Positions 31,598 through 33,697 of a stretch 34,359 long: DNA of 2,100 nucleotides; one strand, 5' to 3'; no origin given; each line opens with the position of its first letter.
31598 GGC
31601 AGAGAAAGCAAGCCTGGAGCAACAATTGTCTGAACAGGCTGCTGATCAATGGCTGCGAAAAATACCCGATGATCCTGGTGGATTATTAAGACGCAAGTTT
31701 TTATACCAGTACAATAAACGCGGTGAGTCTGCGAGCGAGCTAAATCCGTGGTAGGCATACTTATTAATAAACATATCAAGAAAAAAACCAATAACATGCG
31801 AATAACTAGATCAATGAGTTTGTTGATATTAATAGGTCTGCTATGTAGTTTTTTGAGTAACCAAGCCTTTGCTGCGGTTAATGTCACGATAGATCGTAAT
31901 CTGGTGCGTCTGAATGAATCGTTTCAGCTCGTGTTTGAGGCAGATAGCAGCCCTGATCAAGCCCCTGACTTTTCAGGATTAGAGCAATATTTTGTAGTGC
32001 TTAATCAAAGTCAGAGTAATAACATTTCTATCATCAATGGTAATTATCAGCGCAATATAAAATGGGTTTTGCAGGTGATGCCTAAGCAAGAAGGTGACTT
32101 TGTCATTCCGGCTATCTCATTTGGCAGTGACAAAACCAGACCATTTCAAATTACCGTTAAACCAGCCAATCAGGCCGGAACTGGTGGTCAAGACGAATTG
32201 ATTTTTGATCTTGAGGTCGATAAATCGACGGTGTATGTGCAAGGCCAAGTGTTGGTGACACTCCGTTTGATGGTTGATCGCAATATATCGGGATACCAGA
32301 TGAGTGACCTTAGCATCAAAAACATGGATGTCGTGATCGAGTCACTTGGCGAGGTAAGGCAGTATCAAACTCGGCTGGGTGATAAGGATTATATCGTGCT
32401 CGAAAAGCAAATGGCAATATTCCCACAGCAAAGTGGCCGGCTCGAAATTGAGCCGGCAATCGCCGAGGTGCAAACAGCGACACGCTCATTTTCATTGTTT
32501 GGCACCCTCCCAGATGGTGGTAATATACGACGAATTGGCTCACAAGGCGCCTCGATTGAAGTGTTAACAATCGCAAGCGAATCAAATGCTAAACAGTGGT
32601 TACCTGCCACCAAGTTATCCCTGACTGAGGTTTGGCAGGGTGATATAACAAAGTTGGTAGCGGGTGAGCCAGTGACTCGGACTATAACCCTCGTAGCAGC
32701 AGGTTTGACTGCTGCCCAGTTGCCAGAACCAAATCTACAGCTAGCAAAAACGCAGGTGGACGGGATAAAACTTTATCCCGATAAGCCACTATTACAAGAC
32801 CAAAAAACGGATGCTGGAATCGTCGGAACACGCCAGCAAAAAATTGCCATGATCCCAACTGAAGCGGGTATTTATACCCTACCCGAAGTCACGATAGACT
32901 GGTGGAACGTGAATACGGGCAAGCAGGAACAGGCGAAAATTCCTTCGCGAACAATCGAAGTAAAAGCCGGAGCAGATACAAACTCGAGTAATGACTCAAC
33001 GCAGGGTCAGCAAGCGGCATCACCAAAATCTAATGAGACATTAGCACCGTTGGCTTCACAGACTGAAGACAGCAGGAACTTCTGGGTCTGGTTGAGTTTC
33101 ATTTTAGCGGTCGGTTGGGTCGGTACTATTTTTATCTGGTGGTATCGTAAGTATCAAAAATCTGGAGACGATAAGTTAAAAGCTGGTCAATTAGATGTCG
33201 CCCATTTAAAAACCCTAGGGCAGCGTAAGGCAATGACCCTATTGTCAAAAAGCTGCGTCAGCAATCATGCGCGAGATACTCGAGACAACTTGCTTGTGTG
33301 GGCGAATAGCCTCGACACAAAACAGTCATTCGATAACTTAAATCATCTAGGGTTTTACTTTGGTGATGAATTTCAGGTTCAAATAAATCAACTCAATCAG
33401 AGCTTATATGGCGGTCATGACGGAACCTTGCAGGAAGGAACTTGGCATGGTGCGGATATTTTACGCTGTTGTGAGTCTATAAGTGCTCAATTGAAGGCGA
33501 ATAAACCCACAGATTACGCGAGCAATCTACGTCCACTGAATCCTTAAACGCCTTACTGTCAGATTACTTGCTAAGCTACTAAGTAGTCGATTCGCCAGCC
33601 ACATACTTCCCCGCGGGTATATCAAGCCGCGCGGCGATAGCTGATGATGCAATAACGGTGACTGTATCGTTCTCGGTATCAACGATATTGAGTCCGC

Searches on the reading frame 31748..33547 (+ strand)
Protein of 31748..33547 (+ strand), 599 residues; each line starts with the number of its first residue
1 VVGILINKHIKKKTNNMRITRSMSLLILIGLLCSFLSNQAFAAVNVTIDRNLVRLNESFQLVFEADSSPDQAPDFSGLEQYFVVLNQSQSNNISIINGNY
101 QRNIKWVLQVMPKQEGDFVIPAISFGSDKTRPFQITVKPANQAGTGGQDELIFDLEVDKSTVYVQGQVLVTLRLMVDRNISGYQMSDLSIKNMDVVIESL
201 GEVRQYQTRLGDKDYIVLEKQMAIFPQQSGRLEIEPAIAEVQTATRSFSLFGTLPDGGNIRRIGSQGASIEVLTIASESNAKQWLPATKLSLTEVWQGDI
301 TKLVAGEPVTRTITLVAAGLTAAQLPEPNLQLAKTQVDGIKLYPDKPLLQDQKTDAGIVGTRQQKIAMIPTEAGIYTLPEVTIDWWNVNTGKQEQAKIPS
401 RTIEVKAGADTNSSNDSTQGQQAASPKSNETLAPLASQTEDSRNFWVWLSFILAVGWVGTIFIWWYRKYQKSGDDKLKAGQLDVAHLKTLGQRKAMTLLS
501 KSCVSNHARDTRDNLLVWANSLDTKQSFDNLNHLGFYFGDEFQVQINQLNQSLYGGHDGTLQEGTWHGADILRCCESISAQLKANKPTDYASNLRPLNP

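Call 38: find_encoding_contigs(protein=window:31748-33547:+, flank=10000, max_places=1)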
Protein window:31748-33547:+ (599 aa): 4 contigs read that carry it; 1 place shown.
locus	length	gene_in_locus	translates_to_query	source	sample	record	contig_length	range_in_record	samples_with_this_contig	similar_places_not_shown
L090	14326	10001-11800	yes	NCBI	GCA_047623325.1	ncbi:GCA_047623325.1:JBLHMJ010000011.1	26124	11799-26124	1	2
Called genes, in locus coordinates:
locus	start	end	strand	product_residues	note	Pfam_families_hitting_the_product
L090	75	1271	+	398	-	PF07690:MFS_1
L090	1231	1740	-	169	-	-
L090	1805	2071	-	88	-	PF01541:GIY-YIG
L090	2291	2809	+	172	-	PF13714:PEP_mutase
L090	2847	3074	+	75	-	PF13714:PEP_mutase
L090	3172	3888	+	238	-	PF00106:adh_short, PF13561:adh_short_C2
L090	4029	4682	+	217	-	PF12973:Cupin_7, PF14499:DUF4437 (faint), PF07883:Cupin_2 (faint), PF12973:Cupin_7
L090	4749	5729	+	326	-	PF20030:bpMoxR, PF07726:AAA_3, PF07728:AAA_5, PF17863:AAA_lid_2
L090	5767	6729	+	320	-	PF01882:DUF58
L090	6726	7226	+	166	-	PF14316:DUF4381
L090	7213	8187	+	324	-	PF00092:VWA, PF06707:DUF1194 (faint), PF13519:VWA_2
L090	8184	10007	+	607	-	PF00092:VWA (weak), PF13519:VWA_2, PF13432:TPR_16 (faint), PF13414:TPR_11 (faint), PF00515:TPR_1, PF07719:TPR_2 (weak)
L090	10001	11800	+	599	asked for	PF13584:BatD, PF25607:DUF7939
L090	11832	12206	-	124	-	PF09585:Lin0512_fam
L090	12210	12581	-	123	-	PF09585:Lin0512_fam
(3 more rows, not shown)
